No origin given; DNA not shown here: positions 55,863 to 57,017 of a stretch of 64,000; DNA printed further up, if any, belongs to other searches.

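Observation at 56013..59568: Dam-like MTase flanked by an unknown gene and a MORC-like GHKL ATPase, a possible R-M or defence-like cassette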

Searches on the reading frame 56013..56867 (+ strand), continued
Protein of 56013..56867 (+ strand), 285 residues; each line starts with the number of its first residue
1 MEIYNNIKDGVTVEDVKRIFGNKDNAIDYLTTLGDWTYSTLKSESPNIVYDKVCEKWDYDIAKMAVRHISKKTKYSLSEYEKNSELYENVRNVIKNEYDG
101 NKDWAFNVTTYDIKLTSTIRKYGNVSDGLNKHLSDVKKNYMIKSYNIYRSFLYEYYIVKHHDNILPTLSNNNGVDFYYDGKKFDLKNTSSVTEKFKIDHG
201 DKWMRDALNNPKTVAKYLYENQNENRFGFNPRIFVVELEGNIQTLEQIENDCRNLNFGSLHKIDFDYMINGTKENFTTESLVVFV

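Call 65: find_related_loci(query=A4, collection=genome_contigs, flank=5000)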
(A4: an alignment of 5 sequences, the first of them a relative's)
Query A4 (360 aa) in genome_contigs; peptide patterns used: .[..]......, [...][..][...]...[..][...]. (x = any residue, [..] = any of these).
539 stretches matched a pattern; 496 encode a relative of the query (tblastn E <= 1e-3); the best 80 are kept; 80 distinct loci.
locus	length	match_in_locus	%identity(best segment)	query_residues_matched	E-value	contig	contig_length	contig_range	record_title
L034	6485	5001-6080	47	2-357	5e-104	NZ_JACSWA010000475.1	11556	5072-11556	Spirulina sp. CCY15215 CCY15215_475, whole genome shotgun sequence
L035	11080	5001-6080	47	2-357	3e-102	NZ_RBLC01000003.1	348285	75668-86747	Flavobacterium endophyticum strain DSM 29537 Ga0181031_103, whole genome shotgun sequence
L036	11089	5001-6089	45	2-360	1e-101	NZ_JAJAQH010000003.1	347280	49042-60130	Methylovorus menthalis strain VKM B-2663 platanus_K_21_77_3, whole genome shotgun sequence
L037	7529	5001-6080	46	2-357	9e-102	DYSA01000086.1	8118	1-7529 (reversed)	MAG TPA_asm: Fibrobacter succinogenes isolate SulCav_PC08_3_44_16 SulCav_PC08-3_7965_length_8118_cov_5.615280, whole gen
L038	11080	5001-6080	47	2-357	3e-101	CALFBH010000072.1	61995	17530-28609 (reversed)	MAG: uncultured Saprospiraceae bacterium isolate H3_Bin_Bin_187_1 genome assembly, contig: c_000002497938, whole genome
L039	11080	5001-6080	46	2-357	1e-99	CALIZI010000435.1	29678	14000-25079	MAG: uncultured Saprospiraceae bacterium isolate R4_Bin_Bin_85_1 genome assembly, contig: c_000001217065, whole genome s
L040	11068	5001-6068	44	2-359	2e-99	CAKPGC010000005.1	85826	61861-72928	MAG: uncultured Clostridia bacterium isolate REFINED_METABAT215_TOP10_CONTIGS_1500_ASSEMBLY_K77_MERGED__Hadza_PheChl_Fib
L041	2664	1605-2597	49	2-331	1e-102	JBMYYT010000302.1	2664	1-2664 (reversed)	MAG: Flavobacteriales bacterium isolate ME_XS_2208_bin_25 ME_XS_2208_bin_25_323, whole genome shotgun sequence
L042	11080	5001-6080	46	2-357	2e-98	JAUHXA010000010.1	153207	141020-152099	MAG: Bacteroidia bacterium isolate 2_bin.42 NODE_169_length_153207_cov_53.580860, whole genome shotgun sequence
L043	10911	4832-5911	47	2-357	1e-98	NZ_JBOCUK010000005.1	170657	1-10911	Tenacibaculum sp. TC6 scaffold5, whole genome shotgun sequence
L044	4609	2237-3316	45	2-357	2e-98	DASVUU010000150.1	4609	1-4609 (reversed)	MAG TPA_asm: Cytophagaceae bacterium isolate SMAG_U3325 k141_114547, whole genome shotgun sequence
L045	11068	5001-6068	43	2-359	6e-98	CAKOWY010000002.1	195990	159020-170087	MAG: uncultured Clostridia bacterium isolate REFINED_METABAT215_TOP10_CONTIGS_1500_ASSEMBLY_K77_MERGED__Hadza_MoBio_hadz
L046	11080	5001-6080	46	2-357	8e-98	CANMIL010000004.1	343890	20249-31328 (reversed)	uncultured Tenacibaculum sp. isolate 4-648-3Z.fasta genome assembly, contig: NODE_4, whole genome shotgun sequence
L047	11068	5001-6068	43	2-359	7e-98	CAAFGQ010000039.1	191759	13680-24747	MAG TPA_asm: Clostridia bacterium, isolate HGM13654, WGS project CAAFGQ010000000 data, contig: SRS143598_2_k99_73533, wh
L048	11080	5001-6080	45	2-357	2e-97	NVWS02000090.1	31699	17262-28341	MAG: Zetaproteobacteria bacterium isolate NORP31 CoAssembly_2985759, whole genome shotgun sequence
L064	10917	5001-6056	40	9-360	4e-89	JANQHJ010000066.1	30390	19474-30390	MAG: Sedimentisphaerales bacterium isolate PL23b_bin.92 k99_1656829, whole genome shotgun sequence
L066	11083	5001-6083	42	2-360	1e-88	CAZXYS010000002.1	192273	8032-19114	MAG TPA_asm: uncultured Hyphomicrobiales bacterium isolate SRP141376_co1_372 genome assembly, contig: NODE_109_length_19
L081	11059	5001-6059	43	8-358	4e-84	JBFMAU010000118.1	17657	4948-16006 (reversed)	MAG: Acidobacteriota bacterium isolate MAG146 MAG146_118, whole genome shotgun sequence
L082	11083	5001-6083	40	2-360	2e-84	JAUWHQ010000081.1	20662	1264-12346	MAG: Methanosarcinales archaeon isolate CSMAG_2272 CSMAG_2272_k141_1348347_length_20662_cov_10.8446, whole genome shotgu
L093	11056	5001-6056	41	8-359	2e-83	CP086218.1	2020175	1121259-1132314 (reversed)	MAG: Methanothrix sp. isolate MAG 280 chromosome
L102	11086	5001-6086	40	1-360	2e-82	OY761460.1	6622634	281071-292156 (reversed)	MAG: Prolixibacteraceae bacterium isolate b0120b26-81c1-4e5c-b488-535878dd73d8 genome assembly, chromosome: 1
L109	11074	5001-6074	39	2-359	4e-82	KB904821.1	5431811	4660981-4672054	filamentous cyanobacterium ESFC-1 genomic scaffold A3MYDRAFT_scaffold1.1, whole genome shotgun sequence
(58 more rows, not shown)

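Call 66: find_related_loci(query=A5, collection=viral_contigs, flank=5000)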
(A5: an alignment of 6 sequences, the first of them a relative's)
Query A5 (281 aa) in viral_contigs; peptide patterns used: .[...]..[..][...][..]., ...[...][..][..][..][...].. (x = any residue, [..] = any of these).
106 stretches matched a pattern; 1 encode a relative of the query (tblastn E <= 1e-3); 1 distinct loci.
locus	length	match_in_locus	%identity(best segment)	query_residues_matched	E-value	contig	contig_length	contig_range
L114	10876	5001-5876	32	2-278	6e-49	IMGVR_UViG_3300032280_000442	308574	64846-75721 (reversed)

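Call 69: search_protein_families(library=pfam, proteins=[L035:3443-5014:+, L036:3428-5014:+, L040:3440-5002:+, L066:3340-4989:+, L082:3307-4989:+, L093:3482-4969:+, L109:3487-4986:+, L064:3478-4962:+, L081:3273-4958:+, L034:3356-4984:+], max_evalue=0.001)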
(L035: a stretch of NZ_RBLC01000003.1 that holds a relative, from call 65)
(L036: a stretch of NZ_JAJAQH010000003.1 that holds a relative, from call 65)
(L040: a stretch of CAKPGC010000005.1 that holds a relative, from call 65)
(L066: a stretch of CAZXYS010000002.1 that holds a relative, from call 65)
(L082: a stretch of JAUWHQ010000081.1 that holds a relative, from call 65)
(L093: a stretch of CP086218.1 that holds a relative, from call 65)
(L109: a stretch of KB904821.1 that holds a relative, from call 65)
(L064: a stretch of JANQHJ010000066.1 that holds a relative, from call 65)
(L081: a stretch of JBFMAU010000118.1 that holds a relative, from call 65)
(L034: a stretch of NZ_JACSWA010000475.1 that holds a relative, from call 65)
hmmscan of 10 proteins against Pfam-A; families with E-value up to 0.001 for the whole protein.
L035:3443-5014:+ (524 aa): 3 families
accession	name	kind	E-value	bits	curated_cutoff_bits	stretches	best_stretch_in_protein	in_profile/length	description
PF01555.25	N6_N4_Mtase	-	5e-12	46.7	26.7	1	9-66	159-213/221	DNA methylase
PF01170.24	UPF0020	-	1.6e-08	34.9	22.3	0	284-323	94-135/197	RMKL-like, methyltransferase domain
PF02086.21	MethyltransfD12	-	0.00011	22.4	22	1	34-128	20-97/253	D12 class N6 adenine-specific DNA methyltransferase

L036:3428-5014:+ (529 aa): 5 families
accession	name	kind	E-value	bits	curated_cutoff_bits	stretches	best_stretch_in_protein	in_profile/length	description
PF01555.25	N6_N4_Mtase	-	3.6e-13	50.4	26.7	1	12-64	161-213/221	DNA methylase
PF01170.24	UPF0020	-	8.1e-07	29.4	22.3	0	295-327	103-135/197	RMKL-like, methyltransferase domain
PF03602.21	Cons_hypoth95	-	9.8e-05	22.5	24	0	299-326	96-126/182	Conserved hypothetical protein 95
PF02475.24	TRM5-TYW2_MTfase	-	0.00021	21.8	28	1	26-93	30-95/164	TRM5/TYW2 methyltransferase domain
PF13847.12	Methyltransf_31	-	0.00052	20.1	27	0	297-395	56-116/145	Methyltransferase domain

L040:3440-5002:+ (521 aa): 2 families
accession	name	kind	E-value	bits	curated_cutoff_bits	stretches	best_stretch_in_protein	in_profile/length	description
PF01555.25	N6_N4_Mtase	-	1.1e-10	42.3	26.7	2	18-68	162-212/221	DNA methylase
PF01170.24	UPF0020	-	8.7e-07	29.3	22.3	0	36-121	27-95/197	RMKL-like, methyltransferase domain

L066:3340-4989:+ (550 aa): 2 families
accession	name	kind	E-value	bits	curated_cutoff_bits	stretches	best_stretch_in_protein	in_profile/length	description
PF01555.25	N6_N4_Mtase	-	4e-19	69.9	26.7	2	16-82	152-214/221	DNA methylase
PF01170.24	UPF0020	-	0.00051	20.2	22.3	0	49-98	28-77/197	RMKL-like, methyltransferase domain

L082:3307-4989:+ (561 aa): 5 families
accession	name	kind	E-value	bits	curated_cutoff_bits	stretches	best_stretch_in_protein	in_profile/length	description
PF01555.25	N6_N4_Mtase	-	1.9e-19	71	26.7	2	21-93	159-220/221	DNA methylase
PF13847.12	Methyltransf_31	-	4e-06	27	27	0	53-98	2-50/145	Methyltransferase domain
PF02086.21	MethyltransfD12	-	2e-05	24.9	22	1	46-145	10-93/253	D12 class N6 adenine-specific DNA methyltransferase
PF01170.24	UPF0020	-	7.4e-05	23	22.3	0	53-86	27-60/197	RMKL-like, methyltransferase domain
PF06325.19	PrmA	-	0.00035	20.6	22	1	50-96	157-204/296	Ribosomal protein L11 methyltransferase (PrmA)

L093:3482-4969:+ (496 aa): 2 families
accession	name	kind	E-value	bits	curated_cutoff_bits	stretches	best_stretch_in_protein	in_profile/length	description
PF01555.25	N6_N4_Mtase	-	9.7e-20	71.9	26.7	1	35-94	160-219/221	DNA methylase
PF02086.21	MethyltransfD12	-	5.5e-05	23.5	22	1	50-122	13-84/253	D12 class N6 adenine-specific DNA methyltransferase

L109:3487-4986:+ (500 aa): 2 families
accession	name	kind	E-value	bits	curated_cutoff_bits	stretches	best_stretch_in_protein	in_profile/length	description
PF01555.25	N6_N4_Mtase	-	1.3e-19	71.5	26.7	2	33-95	159-218/221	DNA methylase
PF02086.21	MethyltransfD12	-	0.00048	20.4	22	0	59-116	21-74/253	D12 class N6 adenine-specific DNA methyltransferase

L064:3478-4962:+ (495 aa): 2 families
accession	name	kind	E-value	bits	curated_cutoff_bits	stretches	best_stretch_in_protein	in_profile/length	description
PF01555.25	N6_N4_Mtase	-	7.7e-17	62.4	26.7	1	34-93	160-219/221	DNA methylase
PF02086.21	MethyltransfD12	-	1.1e-05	25.8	22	1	49-115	13-76/253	D12 class N6 adenine-specific DNA methyltransferase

L081:3273-4958:+ (562 aa): 4 families
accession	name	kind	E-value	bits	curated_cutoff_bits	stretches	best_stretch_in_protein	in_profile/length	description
PF01555.25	N6_N4_Mtase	-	5.5e-19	69.4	26.7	1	32-94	159-213/221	DNA methylase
PF01170.24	UPF0020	-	1.2e-07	32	22.3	0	61-130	27-96/197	RMKL-like, methyltransferase domain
PF03602.21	Cons_hypoth95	-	0.00031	20.9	24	0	18-124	12-101/182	Conserved hypothetical protein 95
PF13847.12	Methyltransf_31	-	0.00095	19.3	27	0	61-97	2-41/145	Methyltransferase domain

L034:3356-4984:+ (543 aa): 3 families
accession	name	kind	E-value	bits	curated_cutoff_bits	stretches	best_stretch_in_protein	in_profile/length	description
PF01555.25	N6_N4_Mtase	-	2.9e-12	47.5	26.7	2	21-79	155-212/221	DNA methylase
PF01170.24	UPF0020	-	2.9e-06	27.6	22.3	0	48-84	28-64/197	RMKL-like, methyltransferase domain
PF03602.21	Cons_hypoth95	-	0.00099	19.3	24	0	333-366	108-143/182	Conserved hypothetical protein 95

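Call 70: list_cluster_members(proteins=[P0270, P0262, P0277, P0279, P0315, P0198, P0199, P0205, L035:4986-6098:+, L102:4992-6086:+])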
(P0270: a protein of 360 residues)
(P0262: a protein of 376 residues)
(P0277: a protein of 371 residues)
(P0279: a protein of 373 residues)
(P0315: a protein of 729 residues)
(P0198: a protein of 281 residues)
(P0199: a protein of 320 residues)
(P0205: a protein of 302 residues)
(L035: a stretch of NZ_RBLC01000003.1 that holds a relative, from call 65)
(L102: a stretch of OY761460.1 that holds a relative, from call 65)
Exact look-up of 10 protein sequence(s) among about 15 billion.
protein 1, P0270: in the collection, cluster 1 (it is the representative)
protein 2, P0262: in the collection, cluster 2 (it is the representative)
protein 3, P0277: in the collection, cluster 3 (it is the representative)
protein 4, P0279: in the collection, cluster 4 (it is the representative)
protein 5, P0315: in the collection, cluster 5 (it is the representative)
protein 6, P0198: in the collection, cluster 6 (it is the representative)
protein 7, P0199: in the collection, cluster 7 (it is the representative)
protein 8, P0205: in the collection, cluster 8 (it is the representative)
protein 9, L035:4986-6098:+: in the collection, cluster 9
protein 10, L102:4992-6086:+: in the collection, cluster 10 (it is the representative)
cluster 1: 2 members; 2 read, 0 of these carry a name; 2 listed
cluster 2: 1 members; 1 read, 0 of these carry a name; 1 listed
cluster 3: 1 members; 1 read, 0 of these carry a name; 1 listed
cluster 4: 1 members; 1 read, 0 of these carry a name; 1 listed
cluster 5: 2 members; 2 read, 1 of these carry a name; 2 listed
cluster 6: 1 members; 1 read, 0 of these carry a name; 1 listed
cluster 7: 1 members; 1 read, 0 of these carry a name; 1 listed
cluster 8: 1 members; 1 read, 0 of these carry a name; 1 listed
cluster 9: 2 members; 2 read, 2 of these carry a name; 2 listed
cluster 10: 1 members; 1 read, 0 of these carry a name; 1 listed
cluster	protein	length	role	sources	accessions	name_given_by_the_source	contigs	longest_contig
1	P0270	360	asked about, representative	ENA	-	-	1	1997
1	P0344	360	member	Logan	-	-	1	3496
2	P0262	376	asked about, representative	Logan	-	-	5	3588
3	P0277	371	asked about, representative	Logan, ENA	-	-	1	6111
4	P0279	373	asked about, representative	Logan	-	-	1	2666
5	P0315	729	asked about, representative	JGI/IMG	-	-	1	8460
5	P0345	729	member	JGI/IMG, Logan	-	adenine-specific DNA methylase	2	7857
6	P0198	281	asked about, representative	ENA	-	-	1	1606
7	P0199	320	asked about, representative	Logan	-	-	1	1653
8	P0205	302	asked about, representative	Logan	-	-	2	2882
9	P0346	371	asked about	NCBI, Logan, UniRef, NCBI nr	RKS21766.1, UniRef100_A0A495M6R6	hypothetical protein CLV94_2401 [Flavobacterium endophyticum] | Uncharacterized protein n=2 Tax=Flavobacterium endophyticum TaxID=1540163 ...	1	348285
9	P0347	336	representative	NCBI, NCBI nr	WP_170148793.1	hypothetical protein [Flavobacterium endophyticum]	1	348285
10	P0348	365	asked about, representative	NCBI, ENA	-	-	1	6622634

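Call 101: search_solved_structures(query=A3, max_evalue=10)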
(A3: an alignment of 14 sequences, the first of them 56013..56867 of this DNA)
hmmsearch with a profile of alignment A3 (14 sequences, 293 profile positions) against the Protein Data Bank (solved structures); distinct sequences matched with E-value up to 10: 1.
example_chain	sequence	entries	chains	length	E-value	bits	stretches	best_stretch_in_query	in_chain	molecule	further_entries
7nen_A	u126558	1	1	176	0.71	12.6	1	23-132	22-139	Outer surface protein C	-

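Call 102: search_solved_structures(query=A4, max_evalue=10)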
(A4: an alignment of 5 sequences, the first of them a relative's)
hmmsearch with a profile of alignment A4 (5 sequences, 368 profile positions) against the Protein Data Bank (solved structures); distinct sequences matched with E-value up to 10: 1.
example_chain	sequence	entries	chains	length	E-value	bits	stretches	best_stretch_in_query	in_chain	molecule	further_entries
6idn_A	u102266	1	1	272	0.39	13.1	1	152-170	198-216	ICChI, a glycosylated chitinase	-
